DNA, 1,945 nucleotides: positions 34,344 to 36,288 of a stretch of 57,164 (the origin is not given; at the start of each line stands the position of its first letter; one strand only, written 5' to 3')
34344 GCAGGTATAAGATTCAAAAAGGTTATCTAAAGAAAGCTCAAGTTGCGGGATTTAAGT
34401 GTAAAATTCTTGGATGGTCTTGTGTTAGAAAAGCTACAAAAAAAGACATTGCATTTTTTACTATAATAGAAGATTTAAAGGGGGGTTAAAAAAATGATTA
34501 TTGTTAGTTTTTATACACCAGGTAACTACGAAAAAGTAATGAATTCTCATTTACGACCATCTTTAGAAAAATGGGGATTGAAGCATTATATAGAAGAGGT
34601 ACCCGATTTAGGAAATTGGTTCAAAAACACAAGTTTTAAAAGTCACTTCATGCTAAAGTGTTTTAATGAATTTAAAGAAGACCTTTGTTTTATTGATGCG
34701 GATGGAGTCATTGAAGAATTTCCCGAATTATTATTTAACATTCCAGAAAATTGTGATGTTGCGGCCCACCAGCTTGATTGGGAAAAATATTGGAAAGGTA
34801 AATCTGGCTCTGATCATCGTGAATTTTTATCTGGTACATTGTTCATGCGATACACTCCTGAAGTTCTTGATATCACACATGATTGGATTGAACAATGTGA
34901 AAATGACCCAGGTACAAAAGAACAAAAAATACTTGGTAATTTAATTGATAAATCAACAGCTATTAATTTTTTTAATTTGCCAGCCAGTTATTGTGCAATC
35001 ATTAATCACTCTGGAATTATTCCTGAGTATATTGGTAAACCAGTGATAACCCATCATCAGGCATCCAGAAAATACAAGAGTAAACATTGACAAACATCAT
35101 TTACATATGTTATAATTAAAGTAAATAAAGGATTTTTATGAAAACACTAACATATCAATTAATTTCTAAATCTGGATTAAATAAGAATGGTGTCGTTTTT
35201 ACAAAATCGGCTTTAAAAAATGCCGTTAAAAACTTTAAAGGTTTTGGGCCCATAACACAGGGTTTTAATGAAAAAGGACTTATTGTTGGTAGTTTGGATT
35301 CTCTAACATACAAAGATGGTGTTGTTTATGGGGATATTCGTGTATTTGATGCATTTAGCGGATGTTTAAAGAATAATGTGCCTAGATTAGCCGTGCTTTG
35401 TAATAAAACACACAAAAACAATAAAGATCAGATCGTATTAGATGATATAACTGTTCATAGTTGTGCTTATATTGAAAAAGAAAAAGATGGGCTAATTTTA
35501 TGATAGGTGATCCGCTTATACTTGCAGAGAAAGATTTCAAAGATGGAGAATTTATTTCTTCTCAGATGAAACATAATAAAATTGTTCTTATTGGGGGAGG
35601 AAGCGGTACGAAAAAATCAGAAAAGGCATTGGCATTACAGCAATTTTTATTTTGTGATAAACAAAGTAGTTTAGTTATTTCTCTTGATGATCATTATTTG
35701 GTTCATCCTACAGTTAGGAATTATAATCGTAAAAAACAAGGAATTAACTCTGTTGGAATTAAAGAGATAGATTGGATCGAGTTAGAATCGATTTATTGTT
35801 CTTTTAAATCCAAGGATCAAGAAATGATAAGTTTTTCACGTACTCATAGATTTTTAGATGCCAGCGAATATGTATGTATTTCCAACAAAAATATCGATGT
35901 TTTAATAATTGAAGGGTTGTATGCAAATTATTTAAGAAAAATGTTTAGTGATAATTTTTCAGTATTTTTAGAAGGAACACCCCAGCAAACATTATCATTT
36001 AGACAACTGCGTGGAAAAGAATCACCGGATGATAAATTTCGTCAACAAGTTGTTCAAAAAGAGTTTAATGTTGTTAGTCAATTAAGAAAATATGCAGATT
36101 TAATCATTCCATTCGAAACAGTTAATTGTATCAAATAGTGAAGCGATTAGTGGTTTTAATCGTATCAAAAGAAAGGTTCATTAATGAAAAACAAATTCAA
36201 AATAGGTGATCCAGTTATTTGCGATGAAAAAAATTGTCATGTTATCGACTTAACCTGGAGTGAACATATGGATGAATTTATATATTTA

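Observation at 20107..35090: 15-kb phage-encoded glycan synthesis and decoration island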

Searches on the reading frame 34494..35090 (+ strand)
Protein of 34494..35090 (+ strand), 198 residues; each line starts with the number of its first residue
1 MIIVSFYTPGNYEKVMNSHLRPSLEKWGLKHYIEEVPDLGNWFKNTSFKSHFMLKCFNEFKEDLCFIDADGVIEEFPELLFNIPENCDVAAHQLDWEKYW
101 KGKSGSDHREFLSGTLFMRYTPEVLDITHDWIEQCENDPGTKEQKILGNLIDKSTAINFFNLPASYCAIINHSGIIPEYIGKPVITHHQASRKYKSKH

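Call 6: search_protein_families(library=pfam, max_evalue=0.01, proteins=[window:34494-35090:+])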
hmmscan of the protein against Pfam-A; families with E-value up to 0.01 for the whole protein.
window:34494-35090:+ (198 aa): 0 families

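Call 13: search_protein_families(library=phrogs, max_evalue=0.001, proteins=[window:34494-35090:+])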
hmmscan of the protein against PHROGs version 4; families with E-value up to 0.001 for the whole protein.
window:34494-35090:+ (198 aa): 0 families

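Call 16: search_solved_structures(query=window:34494-35090:+, max_evalue=1)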
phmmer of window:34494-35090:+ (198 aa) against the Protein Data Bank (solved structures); distinct sequences matched with E-value up to 1: 11.
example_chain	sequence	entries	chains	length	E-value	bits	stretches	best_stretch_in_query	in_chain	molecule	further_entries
8g8i_A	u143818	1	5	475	0.019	18.1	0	76-140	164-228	C3HR3_9r_shift4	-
2g6p_A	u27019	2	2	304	0.55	13.3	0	126-169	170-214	Methionine aminopeptidase 1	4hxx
4u1b_A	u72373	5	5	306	0.56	13.3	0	126-169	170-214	Methionine aminopeptidase 1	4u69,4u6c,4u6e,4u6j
5yr5_A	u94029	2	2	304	0.59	13.2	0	126-170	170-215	Methionine aminopeptidase 1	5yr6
5yr4_A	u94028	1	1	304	0.62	13.1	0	126-169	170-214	Methionine aminopeptidase 1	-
5ykp_A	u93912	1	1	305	0.63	13.1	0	126-169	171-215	Methionine aminopeptidase 1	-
4u6w_A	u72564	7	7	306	0.64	13.1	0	126-169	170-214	Methionine aminopeptidase 1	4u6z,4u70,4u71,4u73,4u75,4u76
4fli_A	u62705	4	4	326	0.67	13.1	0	126-169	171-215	Methionine aminopeptidase 1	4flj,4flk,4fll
2b3h_A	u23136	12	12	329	0.69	13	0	126-169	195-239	Methionine aminopeptidase 1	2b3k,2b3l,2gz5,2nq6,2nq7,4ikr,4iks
5yr7_A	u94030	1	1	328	0.74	12.9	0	126-170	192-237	Methionine aminopeptidase 1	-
6tun_D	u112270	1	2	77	0.9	12.6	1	53-101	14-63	CDK-activating kinase assembly factor MAT1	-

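Call 48: find_homologous_proteins(query=window:34494-35090:+, max_evalue=0.001)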
Query window:34494-35090:+ (198 aa): 21 proteins with E <= 0.001 among 55 candidates.
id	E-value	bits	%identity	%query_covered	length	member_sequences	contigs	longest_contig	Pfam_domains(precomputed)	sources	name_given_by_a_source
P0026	1.8e-136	471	100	100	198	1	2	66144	-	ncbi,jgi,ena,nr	ncbi:MAG: hypothetical protein M0R03_16975 [Novosphingobium sp.]|nr:hypothetical protein [Novosphing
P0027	1.7e-107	376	78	99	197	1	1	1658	-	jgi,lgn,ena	-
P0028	7.7e-106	371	76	99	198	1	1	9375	-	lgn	-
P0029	1.2e-102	360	75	99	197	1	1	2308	-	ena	-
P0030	5.2e-95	335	72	99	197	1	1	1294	PF03407.23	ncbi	-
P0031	1.7e-85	304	62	99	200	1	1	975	PF03407.23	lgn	-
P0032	8.3e-71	256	56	99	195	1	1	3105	-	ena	-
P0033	3.1e-65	238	52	100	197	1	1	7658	PF03407.23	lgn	-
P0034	4.3e-64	234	52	100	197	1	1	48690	PF03407.23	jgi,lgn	-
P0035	7.8e-63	230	51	99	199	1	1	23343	-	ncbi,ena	-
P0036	2.2e-61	225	49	99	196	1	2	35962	-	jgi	-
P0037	4.2e-59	218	48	100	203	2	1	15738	-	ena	-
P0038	1.0e-58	217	50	99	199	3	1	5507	PF03407.23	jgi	-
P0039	1.4e-58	216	51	99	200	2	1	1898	-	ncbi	-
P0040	3.9e-56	208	46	100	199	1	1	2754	PF03407.23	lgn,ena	-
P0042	3.1e-55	205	46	98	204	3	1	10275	PF03407.23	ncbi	-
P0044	1.8e-49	187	47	100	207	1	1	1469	PF03407.23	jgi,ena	-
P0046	3.9e-47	179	44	100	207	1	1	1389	PF03407.23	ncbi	-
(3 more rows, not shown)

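Call 74: search_protein_families(library=pfam, max_evalue=1, proteins=[window:34494-35090:+])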
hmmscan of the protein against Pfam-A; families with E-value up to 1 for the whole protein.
window:34494-35090:+ (198 aa): 1 family
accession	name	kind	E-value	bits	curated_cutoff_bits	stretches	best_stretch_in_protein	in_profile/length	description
PF03407.22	Nucleotid_trans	-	0.029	14.8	22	1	99-155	99-156/208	Nucleotide-diphospho-sugar transferase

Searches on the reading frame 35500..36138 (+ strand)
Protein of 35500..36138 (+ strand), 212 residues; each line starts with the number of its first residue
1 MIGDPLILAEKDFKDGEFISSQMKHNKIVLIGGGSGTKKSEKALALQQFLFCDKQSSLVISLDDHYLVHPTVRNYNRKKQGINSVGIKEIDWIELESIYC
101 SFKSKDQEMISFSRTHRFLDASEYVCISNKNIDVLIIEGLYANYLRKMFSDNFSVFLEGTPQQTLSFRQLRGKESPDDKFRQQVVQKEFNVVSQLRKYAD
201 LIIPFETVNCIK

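Call 6: search_protein_families(library=pfam, max_evalue=0.01, proteins=[window:35500-36138:+])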
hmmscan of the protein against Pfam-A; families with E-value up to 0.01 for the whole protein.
window:35500-36138:+ (212 aa): 2 families
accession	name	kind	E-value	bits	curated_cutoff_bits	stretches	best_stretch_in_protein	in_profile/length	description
PF00485.24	PRK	-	0.00021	21.6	22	1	29-158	2-136/196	Phosphoribulokinase / Uridine kinase family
PF06414.18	Zeta_toxin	-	0.0028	17.6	22.3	1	19-80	10-69/199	Zeta toxin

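Call 45: search_protein_families(library=phrogs, max_evalue=0.001, proteins=[window:35500-36138:+])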
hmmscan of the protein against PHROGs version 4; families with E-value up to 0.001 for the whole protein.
window:35500-36138:+ (212 aa): 0 families

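Call 47: search_solved_structures(query=window:35500-36138:+, max_evalue=1)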
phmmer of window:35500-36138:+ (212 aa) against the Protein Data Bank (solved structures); distinct sequences matched with E-value up to 1: 0.
